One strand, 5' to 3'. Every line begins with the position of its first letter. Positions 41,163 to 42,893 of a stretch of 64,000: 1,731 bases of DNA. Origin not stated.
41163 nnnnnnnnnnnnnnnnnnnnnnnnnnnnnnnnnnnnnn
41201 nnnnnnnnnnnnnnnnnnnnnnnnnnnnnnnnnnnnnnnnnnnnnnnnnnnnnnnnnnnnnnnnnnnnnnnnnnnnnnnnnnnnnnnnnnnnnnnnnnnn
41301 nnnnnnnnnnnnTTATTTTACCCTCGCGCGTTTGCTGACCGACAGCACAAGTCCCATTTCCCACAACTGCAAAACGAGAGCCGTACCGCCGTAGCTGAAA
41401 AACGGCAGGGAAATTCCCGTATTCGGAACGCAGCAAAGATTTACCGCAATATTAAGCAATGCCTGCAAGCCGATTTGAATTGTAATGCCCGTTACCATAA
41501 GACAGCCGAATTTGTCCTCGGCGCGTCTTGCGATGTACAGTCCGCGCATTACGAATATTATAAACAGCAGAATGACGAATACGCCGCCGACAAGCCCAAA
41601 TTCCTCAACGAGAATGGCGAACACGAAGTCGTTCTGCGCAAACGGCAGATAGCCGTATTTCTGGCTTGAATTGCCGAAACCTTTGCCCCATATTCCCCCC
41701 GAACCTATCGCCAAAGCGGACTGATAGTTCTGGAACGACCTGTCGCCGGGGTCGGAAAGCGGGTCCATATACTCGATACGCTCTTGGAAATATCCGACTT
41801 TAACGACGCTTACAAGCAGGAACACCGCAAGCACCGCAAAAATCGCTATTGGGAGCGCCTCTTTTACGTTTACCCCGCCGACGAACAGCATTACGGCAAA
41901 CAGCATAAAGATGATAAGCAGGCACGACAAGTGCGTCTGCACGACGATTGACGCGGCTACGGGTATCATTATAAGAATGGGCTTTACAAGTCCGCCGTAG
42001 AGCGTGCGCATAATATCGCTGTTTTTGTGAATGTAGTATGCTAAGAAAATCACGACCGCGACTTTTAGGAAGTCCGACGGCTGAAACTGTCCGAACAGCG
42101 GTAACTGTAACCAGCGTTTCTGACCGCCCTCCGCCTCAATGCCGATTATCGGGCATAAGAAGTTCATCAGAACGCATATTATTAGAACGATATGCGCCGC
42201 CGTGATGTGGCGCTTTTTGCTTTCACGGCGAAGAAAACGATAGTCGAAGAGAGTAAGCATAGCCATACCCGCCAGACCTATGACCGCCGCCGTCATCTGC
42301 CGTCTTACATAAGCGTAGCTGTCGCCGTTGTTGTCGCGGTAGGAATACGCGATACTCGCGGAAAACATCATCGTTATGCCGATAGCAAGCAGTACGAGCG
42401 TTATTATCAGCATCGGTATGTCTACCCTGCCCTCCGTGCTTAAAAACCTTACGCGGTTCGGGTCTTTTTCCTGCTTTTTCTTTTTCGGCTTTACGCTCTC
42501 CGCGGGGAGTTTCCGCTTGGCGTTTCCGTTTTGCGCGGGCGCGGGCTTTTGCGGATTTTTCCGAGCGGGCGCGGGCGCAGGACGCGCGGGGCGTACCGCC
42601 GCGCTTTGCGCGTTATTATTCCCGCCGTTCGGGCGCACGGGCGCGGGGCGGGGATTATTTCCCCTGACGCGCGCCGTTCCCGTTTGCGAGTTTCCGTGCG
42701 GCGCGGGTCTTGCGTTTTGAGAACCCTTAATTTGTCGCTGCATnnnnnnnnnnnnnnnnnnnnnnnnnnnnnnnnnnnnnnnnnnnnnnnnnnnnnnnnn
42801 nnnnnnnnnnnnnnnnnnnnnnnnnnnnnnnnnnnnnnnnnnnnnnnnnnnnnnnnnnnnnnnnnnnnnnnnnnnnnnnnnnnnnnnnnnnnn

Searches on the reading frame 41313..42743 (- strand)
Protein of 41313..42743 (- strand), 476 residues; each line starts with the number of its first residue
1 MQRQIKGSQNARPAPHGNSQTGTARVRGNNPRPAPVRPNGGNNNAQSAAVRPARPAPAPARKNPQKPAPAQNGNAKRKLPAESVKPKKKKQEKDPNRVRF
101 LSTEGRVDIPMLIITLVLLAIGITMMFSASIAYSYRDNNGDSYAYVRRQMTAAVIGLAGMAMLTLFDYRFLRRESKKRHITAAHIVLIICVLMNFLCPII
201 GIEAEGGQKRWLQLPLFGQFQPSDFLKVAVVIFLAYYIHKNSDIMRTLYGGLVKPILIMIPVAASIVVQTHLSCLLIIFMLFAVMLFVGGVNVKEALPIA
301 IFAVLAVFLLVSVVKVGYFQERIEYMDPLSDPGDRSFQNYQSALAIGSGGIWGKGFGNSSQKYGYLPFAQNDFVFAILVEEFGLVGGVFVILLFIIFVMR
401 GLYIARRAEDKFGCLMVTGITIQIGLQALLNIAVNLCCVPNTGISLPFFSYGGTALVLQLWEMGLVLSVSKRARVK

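Call 32: find_encoding_contigs(protein=window:41313-42743:-, flank=10000, max_places=1)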
Protein window:41313-42743:- (476 aa): 5 contigs read that carry it; 1 place shown.
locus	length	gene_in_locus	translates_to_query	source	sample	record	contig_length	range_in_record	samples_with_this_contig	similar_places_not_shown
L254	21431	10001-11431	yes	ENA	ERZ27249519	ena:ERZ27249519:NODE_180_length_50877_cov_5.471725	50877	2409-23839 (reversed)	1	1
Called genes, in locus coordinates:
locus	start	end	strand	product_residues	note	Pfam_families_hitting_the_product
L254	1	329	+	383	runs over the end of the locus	PF00278:Orn_DAP_Arg_deC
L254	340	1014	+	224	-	-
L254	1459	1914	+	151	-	PF02381:MraZ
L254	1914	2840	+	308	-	PF01795:Methyltransf_5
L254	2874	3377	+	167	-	-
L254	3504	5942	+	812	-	PF03717:PBP_dimer, PF21922:PBP_dimer_2 (faint), PF00905:Transpeptidase, PF03793:PASTA (weak)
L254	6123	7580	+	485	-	PF01225:Mur_ligase (weak), PF08245:Mur_ligase_M, PF02875:Mur_ligase_C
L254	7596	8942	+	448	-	PF01225:Mur_ligase, PF08245:Mur_ligase_M, PF02875:Mur_ligase_C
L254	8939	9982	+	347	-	PF00953:Glycos_transf_4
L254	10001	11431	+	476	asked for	PF01098:FTSW_RODA_SPOVE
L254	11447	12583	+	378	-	PF03033:Glyco_transf_28, PF04101:Glyco_tran_28_C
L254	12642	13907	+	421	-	PF00275:EPSP_synthase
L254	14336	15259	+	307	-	PF08478:POTRA_1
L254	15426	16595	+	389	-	PF00091:Tubulin, PF12327:FtsZ_C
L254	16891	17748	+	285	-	-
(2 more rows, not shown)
